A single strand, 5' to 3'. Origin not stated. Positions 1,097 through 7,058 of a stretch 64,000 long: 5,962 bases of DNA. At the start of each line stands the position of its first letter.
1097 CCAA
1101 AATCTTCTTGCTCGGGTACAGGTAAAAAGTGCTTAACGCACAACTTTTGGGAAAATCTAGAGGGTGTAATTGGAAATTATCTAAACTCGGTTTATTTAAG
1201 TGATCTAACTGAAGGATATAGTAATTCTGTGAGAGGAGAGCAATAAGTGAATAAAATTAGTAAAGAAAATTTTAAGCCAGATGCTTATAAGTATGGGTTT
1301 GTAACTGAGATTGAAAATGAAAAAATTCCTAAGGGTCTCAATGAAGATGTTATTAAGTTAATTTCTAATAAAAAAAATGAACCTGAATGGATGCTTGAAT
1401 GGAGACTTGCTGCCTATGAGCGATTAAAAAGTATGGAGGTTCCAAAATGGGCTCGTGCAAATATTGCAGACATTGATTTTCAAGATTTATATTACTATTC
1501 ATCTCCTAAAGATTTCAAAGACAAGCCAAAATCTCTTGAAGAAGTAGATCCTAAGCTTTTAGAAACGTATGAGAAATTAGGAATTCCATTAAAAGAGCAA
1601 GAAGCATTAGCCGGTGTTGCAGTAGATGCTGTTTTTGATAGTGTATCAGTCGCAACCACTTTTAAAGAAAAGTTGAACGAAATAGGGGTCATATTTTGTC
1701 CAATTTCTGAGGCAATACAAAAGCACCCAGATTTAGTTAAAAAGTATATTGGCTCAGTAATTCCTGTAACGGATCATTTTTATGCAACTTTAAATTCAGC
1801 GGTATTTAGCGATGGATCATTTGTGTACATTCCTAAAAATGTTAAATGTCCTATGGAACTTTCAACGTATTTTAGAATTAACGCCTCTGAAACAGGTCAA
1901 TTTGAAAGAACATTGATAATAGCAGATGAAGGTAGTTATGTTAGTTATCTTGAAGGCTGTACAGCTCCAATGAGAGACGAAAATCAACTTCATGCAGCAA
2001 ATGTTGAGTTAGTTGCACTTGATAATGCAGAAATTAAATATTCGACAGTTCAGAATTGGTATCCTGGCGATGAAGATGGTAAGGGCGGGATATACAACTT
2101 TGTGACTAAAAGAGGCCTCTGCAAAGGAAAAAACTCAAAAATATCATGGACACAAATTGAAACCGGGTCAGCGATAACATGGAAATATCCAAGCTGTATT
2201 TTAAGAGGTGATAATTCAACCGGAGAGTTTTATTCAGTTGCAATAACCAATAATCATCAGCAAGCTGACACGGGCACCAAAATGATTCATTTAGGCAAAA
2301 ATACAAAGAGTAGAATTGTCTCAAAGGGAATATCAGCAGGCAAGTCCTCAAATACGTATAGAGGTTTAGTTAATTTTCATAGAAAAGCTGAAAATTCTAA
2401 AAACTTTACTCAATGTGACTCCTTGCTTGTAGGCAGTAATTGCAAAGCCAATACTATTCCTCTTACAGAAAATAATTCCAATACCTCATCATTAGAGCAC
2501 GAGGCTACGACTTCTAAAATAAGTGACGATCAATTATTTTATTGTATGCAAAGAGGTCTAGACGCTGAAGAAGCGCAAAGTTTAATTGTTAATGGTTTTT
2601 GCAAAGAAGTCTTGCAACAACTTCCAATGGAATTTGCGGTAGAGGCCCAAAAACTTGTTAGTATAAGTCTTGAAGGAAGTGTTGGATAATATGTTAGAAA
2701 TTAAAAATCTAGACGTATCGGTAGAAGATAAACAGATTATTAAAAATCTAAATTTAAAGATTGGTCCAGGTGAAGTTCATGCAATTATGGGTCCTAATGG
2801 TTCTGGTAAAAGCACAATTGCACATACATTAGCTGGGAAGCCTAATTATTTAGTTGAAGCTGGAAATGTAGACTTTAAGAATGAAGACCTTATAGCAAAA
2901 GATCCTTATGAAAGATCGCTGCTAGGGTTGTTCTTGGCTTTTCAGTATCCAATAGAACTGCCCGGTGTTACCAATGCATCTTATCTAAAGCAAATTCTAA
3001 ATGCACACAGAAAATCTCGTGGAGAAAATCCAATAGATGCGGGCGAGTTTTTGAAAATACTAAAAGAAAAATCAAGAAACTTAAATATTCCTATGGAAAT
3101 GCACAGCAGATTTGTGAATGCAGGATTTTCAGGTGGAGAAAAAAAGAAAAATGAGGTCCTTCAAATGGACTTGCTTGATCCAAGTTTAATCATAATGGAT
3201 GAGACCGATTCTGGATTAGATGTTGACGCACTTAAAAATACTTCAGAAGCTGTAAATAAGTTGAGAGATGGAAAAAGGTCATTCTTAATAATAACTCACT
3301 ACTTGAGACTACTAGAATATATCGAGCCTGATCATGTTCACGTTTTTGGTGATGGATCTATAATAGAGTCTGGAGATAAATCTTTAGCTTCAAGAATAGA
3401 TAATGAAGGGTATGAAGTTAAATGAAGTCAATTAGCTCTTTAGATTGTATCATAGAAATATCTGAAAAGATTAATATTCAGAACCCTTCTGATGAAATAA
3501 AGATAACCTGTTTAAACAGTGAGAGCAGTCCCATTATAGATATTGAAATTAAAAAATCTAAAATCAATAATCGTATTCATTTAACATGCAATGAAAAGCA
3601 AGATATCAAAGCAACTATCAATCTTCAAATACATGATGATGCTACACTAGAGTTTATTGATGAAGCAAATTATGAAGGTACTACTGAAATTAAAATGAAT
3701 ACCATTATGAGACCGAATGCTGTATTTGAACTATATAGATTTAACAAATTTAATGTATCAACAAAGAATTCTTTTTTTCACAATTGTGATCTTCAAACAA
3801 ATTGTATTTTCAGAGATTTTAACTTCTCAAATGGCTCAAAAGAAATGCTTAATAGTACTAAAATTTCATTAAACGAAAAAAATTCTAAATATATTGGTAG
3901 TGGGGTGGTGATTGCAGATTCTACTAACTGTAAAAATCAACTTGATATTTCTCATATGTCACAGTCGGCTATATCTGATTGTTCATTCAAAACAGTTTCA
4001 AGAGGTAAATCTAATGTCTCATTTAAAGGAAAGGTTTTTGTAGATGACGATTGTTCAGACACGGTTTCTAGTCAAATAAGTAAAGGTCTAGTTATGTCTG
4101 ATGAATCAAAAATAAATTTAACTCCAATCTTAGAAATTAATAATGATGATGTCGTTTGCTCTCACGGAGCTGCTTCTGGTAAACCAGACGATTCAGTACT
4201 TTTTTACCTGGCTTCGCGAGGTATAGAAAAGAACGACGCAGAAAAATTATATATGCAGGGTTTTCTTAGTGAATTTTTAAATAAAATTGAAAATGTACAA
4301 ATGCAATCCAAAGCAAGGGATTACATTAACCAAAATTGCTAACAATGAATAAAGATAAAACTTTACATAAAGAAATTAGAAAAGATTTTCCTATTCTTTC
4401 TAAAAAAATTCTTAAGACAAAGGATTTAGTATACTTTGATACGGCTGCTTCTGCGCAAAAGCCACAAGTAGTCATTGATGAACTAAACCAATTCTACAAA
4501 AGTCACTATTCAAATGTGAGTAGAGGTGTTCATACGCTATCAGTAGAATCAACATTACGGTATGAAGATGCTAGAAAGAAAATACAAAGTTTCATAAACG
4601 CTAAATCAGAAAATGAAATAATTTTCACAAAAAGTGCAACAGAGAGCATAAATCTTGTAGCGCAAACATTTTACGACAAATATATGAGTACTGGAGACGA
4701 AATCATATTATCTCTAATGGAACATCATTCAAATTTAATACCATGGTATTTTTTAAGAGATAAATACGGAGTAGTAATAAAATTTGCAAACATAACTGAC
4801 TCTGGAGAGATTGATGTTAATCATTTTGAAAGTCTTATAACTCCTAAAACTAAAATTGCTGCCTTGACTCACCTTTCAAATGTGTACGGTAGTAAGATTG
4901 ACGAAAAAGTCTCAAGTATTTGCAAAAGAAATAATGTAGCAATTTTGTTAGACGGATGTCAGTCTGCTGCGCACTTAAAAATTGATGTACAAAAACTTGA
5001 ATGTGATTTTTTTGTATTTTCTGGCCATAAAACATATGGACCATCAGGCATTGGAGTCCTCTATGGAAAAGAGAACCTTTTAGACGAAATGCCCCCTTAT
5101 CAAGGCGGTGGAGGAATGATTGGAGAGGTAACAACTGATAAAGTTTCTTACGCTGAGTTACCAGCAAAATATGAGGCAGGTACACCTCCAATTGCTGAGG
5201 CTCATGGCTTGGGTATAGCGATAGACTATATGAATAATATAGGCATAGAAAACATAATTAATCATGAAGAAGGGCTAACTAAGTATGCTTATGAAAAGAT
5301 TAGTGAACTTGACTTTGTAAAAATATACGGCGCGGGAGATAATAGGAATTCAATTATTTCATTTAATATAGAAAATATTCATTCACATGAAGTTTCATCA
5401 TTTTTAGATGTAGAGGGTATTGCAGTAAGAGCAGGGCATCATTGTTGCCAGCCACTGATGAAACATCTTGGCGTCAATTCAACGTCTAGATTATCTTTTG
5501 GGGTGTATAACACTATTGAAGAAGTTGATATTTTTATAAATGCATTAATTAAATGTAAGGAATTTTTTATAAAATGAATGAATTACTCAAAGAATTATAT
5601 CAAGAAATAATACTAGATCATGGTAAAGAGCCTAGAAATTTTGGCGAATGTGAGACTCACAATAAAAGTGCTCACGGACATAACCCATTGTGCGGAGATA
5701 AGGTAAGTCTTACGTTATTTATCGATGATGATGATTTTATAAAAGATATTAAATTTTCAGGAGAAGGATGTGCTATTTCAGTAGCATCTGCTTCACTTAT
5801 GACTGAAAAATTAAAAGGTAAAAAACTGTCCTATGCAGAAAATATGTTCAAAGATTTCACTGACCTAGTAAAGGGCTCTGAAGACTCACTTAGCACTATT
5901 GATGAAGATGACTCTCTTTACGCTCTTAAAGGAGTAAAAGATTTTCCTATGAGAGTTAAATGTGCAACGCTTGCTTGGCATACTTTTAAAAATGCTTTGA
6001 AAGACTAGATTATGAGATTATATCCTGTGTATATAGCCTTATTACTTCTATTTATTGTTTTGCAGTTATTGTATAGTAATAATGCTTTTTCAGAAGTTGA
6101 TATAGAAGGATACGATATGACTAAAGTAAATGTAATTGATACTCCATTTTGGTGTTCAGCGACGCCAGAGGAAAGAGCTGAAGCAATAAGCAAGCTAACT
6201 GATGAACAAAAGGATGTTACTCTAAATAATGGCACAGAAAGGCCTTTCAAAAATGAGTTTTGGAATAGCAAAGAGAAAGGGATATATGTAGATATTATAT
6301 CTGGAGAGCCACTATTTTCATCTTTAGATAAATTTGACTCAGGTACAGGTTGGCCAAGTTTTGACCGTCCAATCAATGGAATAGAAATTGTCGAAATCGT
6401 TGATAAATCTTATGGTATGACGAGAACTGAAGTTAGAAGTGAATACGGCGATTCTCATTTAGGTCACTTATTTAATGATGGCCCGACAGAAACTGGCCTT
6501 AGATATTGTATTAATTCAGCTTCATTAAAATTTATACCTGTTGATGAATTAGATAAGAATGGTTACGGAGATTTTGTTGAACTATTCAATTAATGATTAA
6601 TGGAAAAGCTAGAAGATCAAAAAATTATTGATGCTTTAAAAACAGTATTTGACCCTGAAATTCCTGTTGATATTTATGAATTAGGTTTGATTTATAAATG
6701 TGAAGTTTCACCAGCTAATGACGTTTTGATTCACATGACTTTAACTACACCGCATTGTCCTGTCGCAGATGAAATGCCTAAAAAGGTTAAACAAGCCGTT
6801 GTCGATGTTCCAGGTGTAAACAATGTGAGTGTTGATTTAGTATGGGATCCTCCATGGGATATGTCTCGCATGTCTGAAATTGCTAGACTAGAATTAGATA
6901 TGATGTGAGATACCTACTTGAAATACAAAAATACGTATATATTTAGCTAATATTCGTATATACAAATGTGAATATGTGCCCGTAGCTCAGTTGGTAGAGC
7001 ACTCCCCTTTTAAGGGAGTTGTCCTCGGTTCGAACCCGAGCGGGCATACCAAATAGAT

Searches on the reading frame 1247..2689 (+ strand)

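Call 69: search_protein_families(library=pfam, proteins=[window:1247-2689:+], max_evalue=0.001)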
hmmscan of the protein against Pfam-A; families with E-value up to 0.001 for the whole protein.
window:1247-2689:+ (480 aa): 2 families
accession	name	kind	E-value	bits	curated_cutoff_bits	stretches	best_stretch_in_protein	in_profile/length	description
PF01458.23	SUFBD_core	-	1.5e-80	270.4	27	1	209-451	1-232/232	SUF system FeS cluster assembly, SufBD core domain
PF19295.5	SufBD_N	-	1.1e-11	45.1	23.5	1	129-201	95-166/172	SufBD protein N-terminal region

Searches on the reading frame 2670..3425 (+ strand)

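Call 69: search_protein_families(library=pfam, proteins=[window:2670-3425:+], max_evalue=0.001)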
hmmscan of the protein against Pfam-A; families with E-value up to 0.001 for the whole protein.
window:2670-3425:+ (251 aa): 3 families
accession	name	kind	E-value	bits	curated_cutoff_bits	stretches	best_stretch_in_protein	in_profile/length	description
PF00005.33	ABC_tran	-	4.1e-17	63.5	25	1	25-179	2-135/137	ABC transporter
PF02463.25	SMC_N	-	1.1e-06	28.7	40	0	35-53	25-43/220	RecF/RecN/SMC N terminal domain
PF13304.12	AAA_21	-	0.00028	21.5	27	0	37-50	2-15/304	AAA domain, putative AbiEii toxin, Type IV TA system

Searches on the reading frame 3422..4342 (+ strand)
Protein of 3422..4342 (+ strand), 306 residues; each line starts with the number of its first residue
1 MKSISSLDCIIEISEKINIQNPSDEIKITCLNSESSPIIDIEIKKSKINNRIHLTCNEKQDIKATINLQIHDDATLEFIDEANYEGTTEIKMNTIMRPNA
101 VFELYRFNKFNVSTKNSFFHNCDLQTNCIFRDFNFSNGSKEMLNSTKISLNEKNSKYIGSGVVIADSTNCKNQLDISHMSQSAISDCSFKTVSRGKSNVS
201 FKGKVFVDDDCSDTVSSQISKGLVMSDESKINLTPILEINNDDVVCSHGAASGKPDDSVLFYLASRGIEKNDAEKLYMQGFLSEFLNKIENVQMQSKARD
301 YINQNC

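Call 69: search_protein_families(library=pfam, proteins=[window:3422-4342:+], max_evalue=0.001)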
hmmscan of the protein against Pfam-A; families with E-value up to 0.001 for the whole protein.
window:3422-4342:+ (306 aa): 1 family
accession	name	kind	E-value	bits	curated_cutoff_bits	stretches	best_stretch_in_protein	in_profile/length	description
PF01458.23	SUFBD_core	-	3.5e-38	131.8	27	1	69-281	17-232/232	SUF system FeS cluster assembly, SufBD core domain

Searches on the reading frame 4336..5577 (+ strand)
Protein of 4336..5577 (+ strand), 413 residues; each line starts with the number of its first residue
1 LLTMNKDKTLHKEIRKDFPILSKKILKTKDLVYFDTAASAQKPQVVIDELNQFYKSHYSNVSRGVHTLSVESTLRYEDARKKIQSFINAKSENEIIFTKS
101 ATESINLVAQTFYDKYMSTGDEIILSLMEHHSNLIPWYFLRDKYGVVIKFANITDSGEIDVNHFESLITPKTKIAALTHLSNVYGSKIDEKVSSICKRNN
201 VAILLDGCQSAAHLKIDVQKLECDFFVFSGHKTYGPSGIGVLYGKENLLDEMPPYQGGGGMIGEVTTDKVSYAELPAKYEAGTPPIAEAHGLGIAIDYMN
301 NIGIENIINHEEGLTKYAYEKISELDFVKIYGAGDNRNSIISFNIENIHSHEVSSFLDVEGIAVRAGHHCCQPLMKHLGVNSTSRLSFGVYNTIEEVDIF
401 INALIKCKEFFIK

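Call 69: search_protein_families(library=pfam, proteins=[window:4336-5577:+], max_evalue=0.001)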
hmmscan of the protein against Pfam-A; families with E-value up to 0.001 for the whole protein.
window:4336-5577:+ (413 aa): 2 families
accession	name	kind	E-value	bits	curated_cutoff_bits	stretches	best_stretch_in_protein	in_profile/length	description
PF00266.25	Aminotran_5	-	3.8e-139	464.2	21.5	1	32-400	1-371/371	Aminotransferase class-V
PF01041.23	DegT_DnrJ_EryC1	-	0.00046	19.9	19.8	1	95-210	42-149/360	DegT/DnrJ/EryC1/StrS aminotransferase family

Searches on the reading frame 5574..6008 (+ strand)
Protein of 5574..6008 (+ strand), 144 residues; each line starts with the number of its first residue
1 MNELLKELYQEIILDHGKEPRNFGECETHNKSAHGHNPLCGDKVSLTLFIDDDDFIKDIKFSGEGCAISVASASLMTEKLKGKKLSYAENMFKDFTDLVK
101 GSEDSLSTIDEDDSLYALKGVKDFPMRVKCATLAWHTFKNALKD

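Call 69: search_protein_families(library=pfam, proteins=[window:5574-6008:+], max_evalue=0.001)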
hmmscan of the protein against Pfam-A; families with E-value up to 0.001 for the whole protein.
window:5574-6008:+ (144 aa): 1 family
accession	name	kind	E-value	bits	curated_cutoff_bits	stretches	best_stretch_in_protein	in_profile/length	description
PF01592.21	NifU_N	-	2.8e-24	86.1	22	1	9-130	2-126/127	NifU-like N terminal domain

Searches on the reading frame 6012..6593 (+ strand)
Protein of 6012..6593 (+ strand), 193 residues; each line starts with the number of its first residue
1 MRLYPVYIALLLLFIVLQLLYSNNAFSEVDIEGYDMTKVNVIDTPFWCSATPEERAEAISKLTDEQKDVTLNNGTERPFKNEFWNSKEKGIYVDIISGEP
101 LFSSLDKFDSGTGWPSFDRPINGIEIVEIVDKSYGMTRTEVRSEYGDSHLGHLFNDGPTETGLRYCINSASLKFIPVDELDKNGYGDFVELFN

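Call 4: search_protein_families(library=pfam, proteins=[window:6012-6593:+], max_evalue=0.1)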
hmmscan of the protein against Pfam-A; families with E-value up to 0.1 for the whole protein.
window:6012-6593:+ (193 aa): 1 family
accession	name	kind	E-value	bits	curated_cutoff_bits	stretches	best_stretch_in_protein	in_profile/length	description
PF01641.26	SelR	-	1.3e-46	157.7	24.9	1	62-176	1-116/116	SelR domain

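Call 5: search_protein_families(library=ncbifam, proteins=[window:6012-6593:+], max_evalue=0.1)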
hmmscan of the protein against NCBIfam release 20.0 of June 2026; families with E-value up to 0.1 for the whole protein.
window:6012-6593:+ (193 aa): 4 families
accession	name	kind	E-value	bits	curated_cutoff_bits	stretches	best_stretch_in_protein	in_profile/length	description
TIGR00357.1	TIGR00357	equivalog_domain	1.1e-56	190.6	113.05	1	56-185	5-134/134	peptide-methionine (R)-S-oxide reductase MsrB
NF010625.0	PRK14018.1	equivalog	1.2e-54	185.8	522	1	57-190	384-518/521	bifunctional peptide-methionine (S)-S-oxide reductase MsrA/peptide-methionine (R)-S-oxide reductase MsrB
NF004042.0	PRK05550.1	equivalog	6.5e-44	150.2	330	1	55-181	4-128/293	bifunctional methionine sulfoxide reductase B/A protein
NF004036.0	PRK05508.1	equivalog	4.1e-26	91.1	179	1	59-177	3-119/121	methionine-R-sulfoxide reductase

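Call 59: find_related_loci(query=window:6012-6593:+, collection=metagenome_contigs, flank=3000)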
Query window:6012-6593:+ (193 aa) in metagenome_contigs; peptide patterns used: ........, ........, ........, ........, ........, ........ (x = any residue, [..] = any of these).
599 stretches matched a pattern (row limit reached: there are more); 598 encode a relative of the query (tblastn E <= 1e-3); the best 80 are kept; 80 distinct loci.
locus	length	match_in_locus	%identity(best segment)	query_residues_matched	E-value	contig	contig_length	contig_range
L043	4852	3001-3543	66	6-185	3e-80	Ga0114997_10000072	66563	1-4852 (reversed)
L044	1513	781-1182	66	60-193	5e-64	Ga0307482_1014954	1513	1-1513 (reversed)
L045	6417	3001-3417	65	55-193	1e-58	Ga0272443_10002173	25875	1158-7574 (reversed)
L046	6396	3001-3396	66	62-193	2e-58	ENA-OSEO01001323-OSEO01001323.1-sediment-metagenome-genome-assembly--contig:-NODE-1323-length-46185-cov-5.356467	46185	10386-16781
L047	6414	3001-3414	65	56-193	3e-58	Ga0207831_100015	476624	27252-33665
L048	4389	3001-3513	54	27-192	2e-57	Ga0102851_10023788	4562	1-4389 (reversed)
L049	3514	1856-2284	61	50-192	3e-57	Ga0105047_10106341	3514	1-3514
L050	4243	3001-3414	62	56-193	5e-57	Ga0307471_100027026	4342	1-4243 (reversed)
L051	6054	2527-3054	51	11-193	5e-57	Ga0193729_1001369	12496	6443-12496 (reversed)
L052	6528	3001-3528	49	6-193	5e-57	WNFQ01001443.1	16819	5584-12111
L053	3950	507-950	58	44-192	2e-56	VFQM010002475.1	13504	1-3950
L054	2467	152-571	63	54-192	6e-57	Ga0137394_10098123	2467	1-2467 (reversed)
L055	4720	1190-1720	49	9-192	2e-56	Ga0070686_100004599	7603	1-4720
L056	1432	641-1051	61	56-192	1e-58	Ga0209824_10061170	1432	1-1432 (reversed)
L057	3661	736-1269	49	6-193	2e-56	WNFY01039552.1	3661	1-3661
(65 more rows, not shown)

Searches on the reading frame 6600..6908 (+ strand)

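Call 69: search_protein_families(library=pfam, proteins=[window:6600-6908:+], max_evalue=0.001)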
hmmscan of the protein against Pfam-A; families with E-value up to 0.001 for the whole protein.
window:6600-6908:+ (102 aa): 1 family
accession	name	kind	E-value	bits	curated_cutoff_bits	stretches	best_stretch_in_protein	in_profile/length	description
PF01883.24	FeS_assembly_P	-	2.2e-21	76.3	23.5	1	7-78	2-73/73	Iron-sulfur cluster assembly protein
